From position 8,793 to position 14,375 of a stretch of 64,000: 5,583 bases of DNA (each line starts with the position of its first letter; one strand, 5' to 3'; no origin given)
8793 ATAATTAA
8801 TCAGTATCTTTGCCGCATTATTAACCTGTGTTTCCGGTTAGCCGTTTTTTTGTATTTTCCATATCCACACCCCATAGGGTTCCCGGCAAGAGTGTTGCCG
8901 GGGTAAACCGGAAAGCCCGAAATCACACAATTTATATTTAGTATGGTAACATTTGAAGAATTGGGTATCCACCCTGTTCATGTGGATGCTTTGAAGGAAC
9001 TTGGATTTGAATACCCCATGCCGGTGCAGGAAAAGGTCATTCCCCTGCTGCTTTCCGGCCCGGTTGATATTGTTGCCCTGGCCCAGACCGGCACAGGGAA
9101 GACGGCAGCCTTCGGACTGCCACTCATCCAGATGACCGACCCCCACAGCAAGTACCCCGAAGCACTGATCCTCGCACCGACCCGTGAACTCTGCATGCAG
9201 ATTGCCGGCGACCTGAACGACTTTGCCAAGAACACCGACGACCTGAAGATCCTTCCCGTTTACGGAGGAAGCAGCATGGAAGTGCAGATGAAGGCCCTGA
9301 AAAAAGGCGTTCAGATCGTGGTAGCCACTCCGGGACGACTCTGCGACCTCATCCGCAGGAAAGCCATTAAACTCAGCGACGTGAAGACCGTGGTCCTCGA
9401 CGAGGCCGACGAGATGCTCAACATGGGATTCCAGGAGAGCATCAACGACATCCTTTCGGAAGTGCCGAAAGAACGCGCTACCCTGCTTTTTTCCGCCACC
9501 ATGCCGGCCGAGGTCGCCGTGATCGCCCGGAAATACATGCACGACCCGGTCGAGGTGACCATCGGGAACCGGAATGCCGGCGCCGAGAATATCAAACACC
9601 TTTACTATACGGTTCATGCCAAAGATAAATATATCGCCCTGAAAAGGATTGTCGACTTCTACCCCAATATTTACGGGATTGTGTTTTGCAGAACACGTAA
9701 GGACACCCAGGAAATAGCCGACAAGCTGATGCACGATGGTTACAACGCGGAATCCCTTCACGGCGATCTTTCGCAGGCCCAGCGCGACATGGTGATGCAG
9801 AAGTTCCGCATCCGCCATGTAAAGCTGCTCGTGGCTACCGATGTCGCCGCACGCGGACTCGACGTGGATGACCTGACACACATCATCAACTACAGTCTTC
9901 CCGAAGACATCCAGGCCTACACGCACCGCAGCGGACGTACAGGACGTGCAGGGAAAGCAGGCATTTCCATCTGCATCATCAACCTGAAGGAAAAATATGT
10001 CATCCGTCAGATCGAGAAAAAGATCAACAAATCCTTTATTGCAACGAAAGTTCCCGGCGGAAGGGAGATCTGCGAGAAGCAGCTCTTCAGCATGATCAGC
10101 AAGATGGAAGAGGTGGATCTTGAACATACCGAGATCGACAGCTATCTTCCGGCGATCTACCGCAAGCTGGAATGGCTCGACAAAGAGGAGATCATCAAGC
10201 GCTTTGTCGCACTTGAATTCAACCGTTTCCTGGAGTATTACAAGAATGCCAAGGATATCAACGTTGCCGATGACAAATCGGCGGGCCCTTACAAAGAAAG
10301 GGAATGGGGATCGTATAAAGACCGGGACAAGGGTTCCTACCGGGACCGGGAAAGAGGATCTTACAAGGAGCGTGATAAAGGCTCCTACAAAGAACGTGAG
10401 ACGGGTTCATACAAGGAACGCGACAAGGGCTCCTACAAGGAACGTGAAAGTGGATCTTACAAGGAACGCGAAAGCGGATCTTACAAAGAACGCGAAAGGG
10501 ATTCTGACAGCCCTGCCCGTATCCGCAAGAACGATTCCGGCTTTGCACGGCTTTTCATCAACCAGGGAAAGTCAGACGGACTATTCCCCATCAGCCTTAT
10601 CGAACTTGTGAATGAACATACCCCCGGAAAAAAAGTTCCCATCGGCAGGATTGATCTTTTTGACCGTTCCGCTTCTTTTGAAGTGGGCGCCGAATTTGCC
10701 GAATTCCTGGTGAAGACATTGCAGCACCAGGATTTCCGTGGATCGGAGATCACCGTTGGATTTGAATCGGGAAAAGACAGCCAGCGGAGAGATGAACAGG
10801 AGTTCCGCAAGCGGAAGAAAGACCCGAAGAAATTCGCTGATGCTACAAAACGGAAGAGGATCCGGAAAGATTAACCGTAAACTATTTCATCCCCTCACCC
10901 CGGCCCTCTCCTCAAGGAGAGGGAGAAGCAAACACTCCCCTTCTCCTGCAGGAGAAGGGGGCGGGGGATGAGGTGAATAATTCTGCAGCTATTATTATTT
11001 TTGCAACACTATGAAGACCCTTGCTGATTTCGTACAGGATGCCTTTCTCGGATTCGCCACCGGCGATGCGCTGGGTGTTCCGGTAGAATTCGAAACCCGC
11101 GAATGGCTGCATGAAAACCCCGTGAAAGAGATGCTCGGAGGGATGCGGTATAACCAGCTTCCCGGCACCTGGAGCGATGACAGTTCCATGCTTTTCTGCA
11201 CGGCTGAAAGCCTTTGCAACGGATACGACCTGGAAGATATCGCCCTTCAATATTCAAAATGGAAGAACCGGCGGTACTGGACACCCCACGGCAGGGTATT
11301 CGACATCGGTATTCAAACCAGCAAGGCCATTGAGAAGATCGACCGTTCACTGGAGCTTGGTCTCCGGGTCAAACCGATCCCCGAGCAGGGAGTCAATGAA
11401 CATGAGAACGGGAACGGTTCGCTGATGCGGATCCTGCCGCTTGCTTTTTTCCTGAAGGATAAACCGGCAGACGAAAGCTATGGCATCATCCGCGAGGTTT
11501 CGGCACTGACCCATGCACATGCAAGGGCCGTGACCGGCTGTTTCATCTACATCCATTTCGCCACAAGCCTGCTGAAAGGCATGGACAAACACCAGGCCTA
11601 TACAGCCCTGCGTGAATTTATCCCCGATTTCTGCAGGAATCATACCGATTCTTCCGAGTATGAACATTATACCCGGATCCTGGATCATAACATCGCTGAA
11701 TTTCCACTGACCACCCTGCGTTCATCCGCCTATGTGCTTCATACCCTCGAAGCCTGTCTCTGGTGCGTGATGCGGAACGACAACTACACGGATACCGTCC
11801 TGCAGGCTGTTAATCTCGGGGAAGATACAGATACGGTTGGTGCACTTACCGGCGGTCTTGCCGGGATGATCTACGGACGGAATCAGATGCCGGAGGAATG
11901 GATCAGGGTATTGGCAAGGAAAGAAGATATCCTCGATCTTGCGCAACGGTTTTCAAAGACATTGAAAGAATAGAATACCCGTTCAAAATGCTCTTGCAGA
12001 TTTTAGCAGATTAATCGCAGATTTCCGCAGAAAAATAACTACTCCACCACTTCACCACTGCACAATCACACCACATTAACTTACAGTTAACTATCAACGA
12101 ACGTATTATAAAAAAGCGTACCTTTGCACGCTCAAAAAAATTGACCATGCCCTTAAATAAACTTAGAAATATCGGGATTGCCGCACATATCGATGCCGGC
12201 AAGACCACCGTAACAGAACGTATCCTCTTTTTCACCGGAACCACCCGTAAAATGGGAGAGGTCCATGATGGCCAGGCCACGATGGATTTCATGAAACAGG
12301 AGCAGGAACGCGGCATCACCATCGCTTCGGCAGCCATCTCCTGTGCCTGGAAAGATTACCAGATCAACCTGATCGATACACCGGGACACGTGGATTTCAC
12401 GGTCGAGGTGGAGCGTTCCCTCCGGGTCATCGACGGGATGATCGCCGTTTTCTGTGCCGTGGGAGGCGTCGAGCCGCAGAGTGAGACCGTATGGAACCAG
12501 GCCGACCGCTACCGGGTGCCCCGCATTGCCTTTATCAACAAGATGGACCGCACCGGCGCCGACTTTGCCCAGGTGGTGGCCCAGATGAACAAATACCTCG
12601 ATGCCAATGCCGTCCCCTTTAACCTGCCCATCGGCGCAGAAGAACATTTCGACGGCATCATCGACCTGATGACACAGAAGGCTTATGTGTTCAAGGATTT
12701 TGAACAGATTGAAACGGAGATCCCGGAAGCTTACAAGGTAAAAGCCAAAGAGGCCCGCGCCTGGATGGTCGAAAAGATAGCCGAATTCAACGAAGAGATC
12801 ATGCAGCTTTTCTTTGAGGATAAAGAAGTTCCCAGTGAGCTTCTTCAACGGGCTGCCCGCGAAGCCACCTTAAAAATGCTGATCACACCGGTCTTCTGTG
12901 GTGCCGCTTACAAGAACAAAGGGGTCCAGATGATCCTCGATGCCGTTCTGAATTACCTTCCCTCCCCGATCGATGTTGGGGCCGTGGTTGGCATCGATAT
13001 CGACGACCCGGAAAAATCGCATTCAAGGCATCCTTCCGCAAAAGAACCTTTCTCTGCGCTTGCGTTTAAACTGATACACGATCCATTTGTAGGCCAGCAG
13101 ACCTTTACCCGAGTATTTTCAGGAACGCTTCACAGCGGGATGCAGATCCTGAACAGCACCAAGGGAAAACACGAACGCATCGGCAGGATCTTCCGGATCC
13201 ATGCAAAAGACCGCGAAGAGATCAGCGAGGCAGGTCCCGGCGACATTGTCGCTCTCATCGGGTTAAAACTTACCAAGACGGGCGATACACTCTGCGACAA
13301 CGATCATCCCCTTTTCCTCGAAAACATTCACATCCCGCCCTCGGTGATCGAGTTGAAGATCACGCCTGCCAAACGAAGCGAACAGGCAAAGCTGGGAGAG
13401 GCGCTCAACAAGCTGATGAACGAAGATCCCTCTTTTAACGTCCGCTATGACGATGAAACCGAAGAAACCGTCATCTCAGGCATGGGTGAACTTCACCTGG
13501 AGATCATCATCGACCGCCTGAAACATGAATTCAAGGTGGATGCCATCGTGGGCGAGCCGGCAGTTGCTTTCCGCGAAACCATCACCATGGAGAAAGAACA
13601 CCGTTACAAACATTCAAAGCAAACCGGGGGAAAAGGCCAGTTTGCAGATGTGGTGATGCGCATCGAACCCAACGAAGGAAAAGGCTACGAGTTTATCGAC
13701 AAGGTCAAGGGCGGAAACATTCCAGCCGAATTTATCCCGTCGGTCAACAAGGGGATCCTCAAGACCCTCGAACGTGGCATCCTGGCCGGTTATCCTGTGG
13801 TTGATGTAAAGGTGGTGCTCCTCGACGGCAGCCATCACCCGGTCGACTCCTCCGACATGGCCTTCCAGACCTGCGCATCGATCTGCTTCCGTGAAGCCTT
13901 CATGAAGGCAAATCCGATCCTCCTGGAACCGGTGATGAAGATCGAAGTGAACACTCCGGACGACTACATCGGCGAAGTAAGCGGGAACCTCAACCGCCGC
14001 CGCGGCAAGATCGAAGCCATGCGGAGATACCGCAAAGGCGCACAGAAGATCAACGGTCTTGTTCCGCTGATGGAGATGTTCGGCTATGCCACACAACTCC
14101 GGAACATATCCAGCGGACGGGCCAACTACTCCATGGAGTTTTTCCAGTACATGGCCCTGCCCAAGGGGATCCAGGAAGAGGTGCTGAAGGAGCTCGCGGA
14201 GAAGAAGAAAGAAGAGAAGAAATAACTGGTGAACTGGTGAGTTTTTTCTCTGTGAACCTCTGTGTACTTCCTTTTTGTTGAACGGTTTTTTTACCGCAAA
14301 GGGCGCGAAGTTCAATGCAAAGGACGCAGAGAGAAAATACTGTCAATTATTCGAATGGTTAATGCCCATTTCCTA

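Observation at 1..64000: Intergenic DNA is assembled from a small set of 7-9 nt period repeat families used in a recurring order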

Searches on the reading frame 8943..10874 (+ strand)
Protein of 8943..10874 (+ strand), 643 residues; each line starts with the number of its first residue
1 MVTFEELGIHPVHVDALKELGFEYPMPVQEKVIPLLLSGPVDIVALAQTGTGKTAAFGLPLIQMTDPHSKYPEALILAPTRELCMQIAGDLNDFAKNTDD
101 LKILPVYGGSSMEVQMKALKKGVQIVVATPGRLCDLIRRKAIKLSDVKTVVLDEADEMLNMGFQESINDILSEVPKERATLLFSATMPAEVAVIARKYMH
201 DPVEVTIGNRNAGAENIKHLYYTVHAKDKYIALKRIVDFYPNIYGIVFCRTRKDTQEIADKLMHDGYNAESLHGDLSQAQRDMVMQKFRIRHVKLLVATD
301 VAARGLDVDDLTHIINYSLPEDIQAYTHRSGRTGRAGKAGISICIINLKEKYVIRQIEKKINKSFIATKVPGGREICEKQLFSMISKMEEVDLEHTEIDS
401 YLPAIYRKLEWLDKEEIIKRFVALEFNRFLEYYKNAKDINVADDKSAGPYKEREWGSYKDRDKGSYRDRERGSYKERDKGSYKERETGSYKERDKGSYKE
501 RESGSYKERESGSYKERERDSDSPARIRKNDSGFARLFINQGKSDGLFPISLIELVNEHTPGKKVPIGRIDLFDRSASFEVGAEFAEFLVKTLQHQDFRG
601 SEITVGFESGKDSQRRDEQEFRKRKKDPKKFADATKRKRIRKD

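Call 93: search_protein_families(library=pfam, proteins=[window:8943-10874:+], max_evalue=0.00001)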
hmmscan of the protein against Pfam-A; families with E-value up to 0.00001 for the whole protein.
window:8943-10874:+ (643 aa): 4 families
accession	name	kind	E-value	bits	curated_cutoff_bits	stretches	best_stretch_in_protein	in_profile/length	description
PF00270.35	DEAD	-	3.7e-47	160.6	26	1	27-191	2-164/167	DEAD/DEAH box helicase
PF00271.37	Helicase_C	-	2.3e-29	102.3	23.5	1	234-337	7-110/110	Helicase conserved C-terminal domain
PF03880.21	DbpA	-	6.5e-11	42.6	25.6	1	536-605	1-70/72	DbpA RNA binding domain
PF04851.21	ResIII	-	2.7e-07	31.1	22.5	1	43-187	26-162/164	Type III restriction enzyme, res subunit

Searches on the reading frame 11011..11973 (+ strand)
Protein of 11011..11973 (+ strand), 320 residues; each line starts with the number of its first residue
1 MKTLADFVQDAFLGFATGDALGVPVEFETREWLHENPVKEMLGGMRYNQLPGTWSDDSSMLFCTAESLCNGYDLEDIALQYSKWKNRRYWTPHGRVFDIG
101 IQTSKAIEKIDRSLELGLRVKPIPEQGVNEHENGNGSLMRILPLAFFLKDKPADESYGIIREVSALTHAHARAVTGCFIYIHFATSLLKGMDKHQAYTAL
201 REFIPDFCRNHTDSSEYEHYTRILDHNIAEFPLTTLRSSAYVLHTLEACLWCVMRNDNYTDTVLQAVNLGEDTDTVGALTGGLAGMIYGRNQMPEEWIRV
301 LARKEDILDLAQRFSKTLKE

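Call 93: search_protein_families(library=pfam, proteins=[window:11011-11973:+], max_evalue=0.00001)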
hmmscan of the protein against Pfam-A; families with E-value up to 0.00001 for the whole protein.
window:11011-11973:+ (320 aa): 1 family
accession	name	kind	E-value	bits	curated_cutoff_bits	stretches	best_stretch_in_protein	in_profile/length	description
PF03747.19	ADP_ribosyl_GH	-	3.4e-67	227.6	26.2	1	11-296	2-287/287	ADP-ribosylglycohydrolase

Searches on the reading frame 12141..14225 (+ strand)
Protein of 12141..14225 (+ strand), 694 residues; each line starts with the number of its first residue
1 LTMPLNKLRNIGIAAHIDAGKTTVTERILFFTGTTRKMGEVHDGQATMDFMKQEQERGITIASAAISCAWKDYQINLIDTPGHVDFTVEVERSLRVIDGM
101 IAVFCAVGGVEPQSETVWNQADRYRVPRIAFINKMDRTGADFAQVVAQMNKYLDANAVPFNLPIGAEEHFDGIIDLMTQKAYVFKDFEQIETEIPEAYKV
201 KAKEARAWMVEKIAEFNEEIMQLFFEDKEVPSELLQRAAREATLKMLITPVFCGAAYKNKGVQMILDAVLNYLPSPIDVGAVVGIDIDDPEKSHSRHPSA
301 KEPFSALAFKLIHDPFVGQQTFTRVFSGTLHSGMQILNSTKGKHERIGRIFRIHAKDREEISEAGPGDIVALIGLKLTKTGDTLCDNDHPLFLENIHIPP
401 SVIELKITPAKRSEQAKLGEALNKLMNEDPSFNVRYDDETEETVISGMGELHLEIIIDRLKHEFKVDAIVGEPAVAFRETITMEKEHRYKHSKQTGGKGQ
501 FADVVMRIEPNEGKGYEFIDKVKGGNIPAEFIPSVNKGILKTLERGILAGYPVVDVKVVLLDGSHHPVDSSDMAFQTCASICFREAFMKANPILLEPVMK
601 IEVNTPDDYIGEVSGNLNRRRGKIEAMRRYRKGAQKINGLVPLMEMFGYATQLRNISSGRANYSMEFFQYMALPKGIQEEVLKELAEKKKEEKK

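Call 93: search_protein_families(library=pfam, proteins=[window:12141-14225:+], max_evalue=0.00001)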
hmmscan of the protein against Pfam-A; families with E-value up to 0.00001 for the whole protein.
window:12141-14225:+ (694 aa): 7 families
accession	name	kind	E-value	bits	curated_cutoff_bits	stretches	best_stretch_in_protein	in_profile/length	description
PF00009.33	GTP_EFTU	-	1e-63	214.8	26.5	1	7-275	2-188/188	Elongation factor Tu GTP binding domain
PF03764.24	EFG_IV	-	7.9e-46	155.2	24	1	473-591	1-121/121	Elongation factor G, domain IV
PF14492.12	EFG_III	-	7.5e-30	103.3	27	1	398-471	1-74/75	Elongation Factor G, domain III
PF00679.30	EFG_C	-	3e-25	88.5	27.9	1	594-680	2-88/89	Elongation factor G C-terminus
PF22042.2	EF-G_D2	-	3.9e-20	72.2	27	1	303-386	1-83/84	Elongation factor G domain 2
PF03144.31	GTP_EFTU_D2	-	2.2e-16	60.5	30.3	1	318-385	1-73/73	Elongation factor Tu domain 2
PF16658.11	RF3_C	-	1.7e-06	28.3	40.1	1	408-490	16-100/132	Class II release factor RF3, C-terminal domain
